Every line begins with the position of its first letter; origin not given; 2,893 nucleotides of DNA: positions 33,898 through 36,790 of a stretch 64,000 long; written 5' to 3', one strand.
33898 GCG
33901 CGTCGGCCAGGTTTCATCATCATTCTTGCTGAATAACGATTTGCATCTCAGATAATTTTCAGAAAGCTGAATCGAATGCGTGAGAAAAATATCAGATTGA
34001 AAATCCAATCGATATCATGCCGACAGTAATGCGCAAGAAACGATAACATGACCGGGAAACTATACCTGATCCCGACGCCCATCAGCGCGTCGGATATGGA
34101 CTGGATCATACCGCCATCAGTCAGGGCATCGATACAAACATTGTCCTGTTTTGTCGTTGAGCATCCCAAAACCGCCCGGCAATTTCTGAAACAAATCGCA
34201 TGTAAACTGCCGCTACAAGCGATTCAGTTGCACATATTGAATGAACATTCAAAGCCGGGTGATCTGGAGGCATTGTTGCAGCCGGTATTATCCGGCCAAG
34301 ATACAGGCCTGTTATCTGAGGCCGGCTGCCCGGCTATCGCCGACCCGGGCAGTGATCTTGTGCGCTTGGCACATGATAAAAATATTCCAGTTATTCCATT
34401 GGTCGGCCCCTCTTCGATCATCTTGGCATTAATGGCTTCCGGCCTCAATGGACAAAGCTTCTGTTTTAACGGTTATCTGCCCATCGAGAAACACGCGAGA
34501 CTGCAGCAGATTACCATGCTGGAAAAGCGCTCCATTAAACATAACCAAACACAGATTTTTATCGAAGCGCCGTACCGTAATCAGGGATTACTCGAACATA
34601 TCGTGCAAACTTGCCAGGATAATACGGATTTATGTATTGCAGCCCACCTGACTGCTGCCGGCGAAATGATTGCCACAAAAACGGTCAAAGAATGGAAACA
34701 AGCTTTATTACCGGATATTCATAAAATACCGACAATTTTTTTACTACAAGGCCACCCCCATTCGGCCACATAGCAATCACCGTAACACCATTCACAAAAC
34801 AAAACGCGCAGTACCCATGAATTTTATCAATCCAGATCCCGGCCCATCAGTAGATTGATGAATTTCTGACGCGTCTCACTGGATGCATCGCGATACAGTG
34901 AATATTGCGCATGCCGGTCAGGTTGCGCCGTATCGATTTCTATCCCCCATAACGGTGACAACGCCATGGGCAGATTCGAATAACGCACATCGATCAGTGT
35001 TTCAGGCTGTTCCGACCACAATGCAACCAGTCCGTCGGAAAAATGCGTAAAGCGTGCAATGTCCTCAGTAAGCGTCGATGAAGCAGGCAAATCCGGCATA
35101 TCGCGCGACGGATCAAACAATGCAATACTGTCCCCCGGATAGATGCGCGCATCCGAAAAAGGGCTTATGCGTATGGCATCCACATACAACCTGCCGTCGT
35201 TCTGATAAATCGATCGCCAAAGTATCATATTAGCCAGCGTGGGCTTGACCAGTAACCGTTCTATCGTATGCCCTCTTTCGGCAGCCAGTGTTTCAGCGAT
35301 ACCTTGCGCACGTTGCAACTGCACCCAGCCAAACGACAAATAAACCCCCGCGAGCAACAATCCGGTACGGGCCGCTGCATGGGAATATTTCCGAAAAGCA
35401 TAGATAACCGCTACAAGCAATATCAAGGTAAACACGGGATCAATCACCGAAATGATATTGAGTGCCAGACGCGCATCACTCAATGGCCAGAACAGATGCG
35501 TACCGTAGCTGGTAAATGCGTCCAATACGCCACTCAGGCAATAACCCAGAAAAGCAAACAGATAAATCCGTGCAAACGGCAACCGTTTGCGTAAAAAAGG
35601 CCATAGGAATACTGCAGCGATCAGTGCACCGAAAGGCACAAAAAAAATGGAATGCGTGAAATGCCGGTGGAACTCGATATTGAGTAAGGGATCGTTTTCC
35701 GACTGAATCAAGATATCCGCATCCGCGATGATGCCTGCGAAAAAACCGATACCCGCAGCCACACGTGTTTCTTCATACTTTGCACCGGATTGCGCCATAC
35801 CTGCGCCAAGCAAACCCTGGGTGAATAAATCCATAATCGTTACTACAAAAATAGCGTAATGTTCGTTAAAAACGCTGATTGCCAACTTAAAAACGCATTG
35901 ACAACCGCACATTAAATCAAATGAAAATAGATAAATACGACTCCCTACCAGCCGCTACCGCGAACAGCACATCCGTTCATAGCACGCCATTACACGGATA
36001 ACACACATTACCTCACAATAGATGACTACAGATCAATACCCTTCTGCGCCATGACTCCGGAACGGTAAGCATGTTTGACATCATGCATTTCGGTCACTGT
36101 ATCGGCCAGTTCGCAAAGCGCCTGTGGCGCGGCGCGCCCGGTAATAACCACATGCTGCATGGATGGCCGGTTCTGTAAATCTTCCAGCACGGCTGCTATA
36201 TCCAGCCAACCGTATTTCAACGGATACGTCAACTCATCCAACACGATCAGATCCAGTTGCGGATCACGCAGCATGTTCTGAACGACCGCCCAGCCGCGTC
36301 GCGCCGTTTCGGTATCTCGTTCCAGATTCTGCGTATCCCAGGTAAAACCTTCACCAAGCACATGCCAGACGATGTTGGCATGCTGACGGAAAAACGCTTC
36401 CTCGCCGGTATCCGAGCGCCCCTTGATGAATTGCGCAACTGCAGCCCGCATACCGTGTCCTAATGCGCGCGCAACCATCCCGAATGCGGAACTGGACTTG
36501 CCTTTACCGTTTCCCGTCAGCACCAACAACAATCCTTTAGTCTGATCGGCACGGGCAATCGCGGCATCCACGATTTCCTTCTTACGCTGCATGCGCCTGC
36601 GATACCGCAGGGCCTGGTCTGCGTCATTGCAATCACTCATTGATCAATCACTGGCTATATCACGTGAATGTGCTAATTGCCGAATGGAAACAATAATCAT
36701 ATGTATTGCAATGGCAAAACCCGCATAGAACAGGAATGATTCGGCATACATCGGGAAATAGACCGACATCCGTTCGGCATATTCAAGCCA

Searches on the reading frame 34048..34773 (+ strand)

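Call 49: search_protein_families(library=pfam, proteins=[window:34048-34773:+])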
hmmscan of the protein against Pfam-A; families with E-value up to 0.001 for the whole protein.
window:34048-34773:+ (241 aa): 1 family
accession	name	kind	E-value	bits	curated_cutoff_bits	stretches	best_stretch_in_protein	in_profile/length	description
PF00590.25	TP_methylase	-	5.2e-06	27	27.8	1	43-215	36-210/212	Tetrapyrrole (Corrin/Porphyrin) Methylases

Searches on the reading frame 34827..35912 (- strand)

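Call 49: search_protein_families(library=pfam, proteins=[window:34827-35912:-])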
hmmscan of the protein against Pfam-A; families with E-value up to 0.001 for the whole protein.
window:34827-35912:- (361 aa): 1 family
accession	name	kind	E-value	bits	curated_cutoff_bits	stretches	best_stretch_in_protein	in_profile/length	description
PF04307.19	YdjM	-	5.4e-30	104.6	29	1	27-201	1-175/176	YdjM inner membrane protein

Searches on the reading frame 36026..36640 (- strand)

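Call 49: search_protein_families(library=pfam, proteins=[window:36026-36640:-])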
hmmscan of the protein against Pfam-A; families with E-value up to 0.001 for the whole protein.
window:36026-36640:- (204 aa): 2 families
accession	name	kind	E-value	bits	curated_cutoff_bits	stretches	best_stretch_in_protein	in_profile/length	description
PF02572.21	CobA_CobO_BtuR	-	1.1e-63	214.9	25.7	1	35-203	2-171/172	ATP:corrinoid adenosyltransferase BtuR/CobO/CobP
PF12557.13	Co_AT_N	-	7.6e-07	29.4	21.4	1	7-28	5-26/26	Cob(I)alamin adenosyltransferase N terminal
